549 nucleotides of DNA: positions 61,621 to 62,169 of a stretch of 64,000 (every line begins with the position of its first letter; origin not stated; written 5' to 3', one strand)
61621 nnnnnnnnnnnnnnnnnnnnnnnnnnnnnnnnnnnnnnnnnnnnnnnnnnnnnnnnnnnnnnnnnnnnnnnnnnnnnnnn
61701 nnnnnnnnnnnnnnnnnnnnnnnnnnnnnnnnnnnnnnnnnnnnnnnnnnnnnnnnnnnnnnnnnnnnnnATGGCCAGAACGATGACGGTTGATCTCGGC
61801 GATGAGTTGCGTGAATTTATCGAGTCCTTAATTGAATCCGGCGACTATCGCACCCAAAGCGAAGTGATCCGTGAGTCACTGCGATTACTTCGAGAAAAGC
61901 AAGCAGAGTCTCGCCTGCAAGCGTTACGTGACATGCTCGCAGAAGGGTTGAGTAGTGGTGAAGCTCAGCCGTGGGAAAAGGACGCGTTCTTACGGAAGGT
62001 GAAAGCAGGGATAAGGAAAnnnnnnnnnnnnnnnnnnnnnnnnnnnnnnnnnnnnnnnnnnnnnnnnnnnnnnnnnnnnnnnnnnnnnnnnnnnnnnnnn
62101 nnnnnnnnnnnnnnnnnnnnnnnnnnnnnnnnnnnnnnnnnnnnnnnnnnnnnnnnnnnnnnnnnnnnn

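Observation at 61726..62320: ParD/ParE-like toxin-antitoxin pair between yegP and yegQ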

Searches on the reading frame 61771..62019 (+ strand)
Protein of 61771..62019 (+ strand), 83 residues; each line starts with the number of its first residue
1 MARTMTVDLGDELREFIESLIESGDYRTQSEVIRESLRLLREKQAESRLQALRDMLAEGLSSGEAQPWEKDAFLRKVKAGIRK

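Call 5: search_protein_families(proteins=[window:61771-62019:+], library=ncbifam, max_evalue=0.01)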
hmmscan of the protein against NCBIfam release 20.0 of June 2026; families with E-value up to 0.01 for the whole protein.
seq(83 aa): 4 families
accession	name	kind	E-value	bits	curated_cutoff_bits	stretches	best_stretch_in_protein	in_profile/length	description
TIGR02606.1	antidote_CC2985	hypoth_equivalog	2.3e-25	88.4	46.2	1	4-74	1-69/70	type II toxin-antitoxin system ParD family antitoxin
TIGR02793.1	nikR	equivalog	0.00014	22.1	175.45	1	5-45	3-44/129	nickel-responsive transcriptional regulator NikR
NF002815.0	PRK02967.1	equivalog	0.00014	21.9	83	1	4-46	3-45/139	nickel-responsive transcriptional regulator NikR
NF058555.1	TransRegCdrSHalo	equivalog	0.00052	19.9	100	1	15-47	14-46/61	transcriptional regulator CdrS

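Call 7: profile_search(protein=window:61771-62019:+)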
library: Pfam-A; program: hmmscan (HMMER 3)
A. the first sequence (83 residues): domains with independent E <= 10: 5; with E <= 0.001: 1
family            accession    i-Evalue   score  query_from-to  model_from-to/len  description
ParD_antitoxin    PF03693.20    4.7e-19    69.0       1-78          1-76/81  Bacterial antitoxin of ParD toxin-antitoxin type II system and RHH
RHH_1             PF01402.27     0.0034    17.7       6-42          3-38/39  Ribbon-helix-helix protein, copG family
DUF5388           PF17363.7       0.056    14.3      13-56         13-56/64  Family of unknown function (DUF5388)
mRNA_stabil       PF13929.11       0.15    11.5      12-76        179-242/286  mRNA stabilisation
TetR_C_11         PF16859.10       0.21    12.4      33-67         35-75/113  Tetracyclin repressor-like, C-terminal domain

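Call 14: search_solved_structures(query=window:61771-62019:+, max_evalue=1, show_alignments=2)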
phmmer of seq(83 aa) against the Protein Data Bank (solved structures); distinct sequences matched with E-value up to 1: 17.
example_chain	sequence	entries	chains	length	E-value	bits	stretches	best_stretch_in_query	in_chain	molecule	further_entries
7ycs_D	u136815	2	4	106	1.9e-27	97.8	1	2-78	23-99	Antitoxin ParD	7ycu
7ycv_A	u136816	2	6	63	8e-18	67.3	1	2-53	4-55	Antitoxin ParD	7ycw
7b22_A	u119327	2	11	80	3.2e-12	49.6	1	1-77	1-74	Antitoxin ParD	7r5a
3kxe_C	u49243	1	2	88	3.4e-11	46.3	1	3-76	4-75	Antitoxin protein parD-1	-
8c24_C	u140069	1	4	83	8.9e-11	45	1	8-79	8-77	Antitoxin ParD1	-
5ceg_A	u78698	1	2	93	8.1e-06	29.3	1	12-77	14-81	Addiction module antidote protein, CopG/Arc/MetJ family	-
6x0a_a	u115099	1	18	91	8.4e-06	29.3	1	12-78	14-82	Putative addiction module antidote protein, CopG/Arc/MetJ family chimera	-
1q5v_A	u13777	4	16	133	0.076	16.7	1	4-45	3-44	Nickel responsive regulator | Nickel-responsive regulator | Nickel-responsive regulatory protein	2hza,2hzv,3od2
7trj_D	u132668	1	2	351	0.2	15.4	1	8-69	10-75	Translation initiation factor eIF-2B subunit beta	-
6k71_C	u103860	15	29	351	0.2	15.4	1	8-69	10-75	Translation initiation factor eIF-2B subunit beta | Translation initiation factor eIF2B subunit beta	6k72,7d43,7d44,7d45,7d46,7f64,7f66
12fh_C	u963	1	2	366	0.21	15.3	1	8-69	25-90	Translation initiation factor eIF2B subunit beta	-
7kmf_C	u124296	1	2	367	0.21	15.3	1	8-69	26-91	Translation initiation factor eIF-2B subunit beta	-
6caj_C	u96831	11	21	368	0.21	15.3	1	8-69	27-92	Translation initiation factor eIF-2B subunit beta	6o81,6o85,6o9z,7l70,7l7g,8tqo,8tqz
9y3t_C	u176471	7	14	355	0.22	15.3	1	8-69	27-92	Translation initiation factor eIF2B subunit beta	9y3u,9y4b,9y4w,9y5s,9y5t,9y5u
6ezo_C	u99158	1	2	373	0.22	15.2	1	8-69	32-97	Translation initiation factor eIF-2B subunit beta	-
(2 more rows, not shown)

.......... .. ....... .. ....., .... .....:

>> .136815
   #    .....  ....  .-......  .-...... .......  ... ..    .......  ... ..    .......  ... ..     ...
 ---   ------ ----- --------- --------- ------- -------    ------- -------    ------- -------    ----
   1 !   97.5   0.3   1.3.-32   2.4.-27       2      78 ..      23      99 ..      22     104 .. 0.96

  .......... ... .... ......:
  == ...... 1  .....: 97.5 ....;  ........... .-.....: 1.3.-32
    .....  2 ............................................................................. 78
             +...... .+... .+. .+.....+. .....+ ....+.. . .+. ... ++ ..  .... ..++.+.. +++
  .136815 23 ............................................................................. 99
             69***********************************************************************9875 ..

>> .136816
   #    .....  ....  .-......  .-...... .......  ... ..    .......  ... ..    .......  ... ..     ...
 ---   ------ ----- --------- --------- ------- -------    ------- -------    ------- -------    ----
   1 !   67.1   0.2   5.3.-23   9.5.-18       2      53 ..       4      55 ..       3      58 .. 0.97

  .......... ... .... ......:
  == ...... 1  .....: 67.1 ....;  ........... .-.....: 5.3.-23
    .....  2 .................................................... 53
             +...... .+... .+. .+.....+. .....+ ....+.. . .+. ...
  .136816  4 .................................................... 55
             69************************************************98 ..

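Call 53: search_protein_families(proteins=[window:61771-62019:+], library=padloc, max_evalue=0.01)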
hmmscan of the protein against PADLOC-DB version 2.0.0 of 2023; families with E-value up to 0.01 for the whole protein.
seq(83 aa): 0 families

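Call 54: search_protein_families(proteins=[window:61771-62019:+], library=phrogs, max_evalue=0.001)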
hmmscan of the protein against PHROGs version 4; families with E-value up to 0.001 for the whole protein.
seq(83 aa): 1 family
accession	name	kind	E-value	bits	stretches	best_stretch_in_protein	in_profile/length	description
phrog_6494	-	moron, auxiliary metabolic gene and host takeover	2.5e-05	25.3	1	5-44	7-46/85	antitoxin from a toxin-antitoxin system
